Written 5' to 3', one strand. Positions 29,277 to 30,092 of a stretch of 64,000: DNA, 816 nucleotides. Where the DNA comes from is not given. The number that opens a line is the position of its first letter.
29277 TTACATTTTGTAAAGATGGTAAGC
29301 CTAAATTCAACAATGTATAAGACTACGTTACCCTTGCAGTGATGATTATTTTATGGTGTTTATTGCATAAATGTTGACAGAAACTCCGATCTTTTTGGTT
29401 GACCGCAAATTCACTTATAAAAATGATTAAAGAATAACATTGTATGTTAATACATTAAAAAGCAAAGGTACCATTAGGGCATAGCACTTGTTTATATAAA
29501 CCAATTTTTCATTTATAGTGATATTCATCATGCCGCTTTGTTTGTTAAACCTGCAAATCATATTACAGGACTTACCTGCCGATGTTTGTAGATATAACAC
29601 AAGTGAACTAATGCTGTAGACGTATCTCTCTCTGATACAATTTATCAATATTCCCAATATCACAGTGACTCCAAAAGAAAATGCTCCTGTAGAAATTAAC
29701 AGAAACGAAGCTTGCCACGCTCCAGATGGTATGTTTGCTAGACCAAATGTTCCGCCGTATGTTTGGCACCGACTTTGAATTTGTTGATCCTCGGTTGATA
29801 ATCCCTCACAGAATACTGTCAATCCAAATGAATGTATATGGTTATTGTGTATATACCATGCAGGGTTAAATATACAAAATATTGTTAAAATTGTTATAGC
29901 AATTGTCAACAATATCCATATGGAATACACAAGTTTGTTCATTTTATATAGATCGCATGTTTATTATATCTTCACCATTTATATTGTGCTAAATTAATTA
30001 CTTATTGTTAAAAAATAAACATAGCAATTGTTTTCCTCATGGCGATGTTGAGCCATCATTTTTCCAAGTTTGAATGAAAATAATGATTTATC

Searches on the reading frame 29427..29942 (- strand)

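Call 23: search_protein_families(library=pfam, proteins=[window:29427-29942:-], max_evalue=0.01)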
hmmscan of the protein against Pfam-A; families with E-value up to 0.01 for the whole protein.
window:29427-29942:- (171 aa): 1 family
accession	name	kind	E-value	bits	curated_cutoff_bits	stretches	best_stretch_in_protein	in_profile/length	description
PF10242.14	L_HMGIC_fpl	-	1.6e-10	42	25.2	1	8-123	4-117/181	Lipoma HMGIC fusion partner-like protein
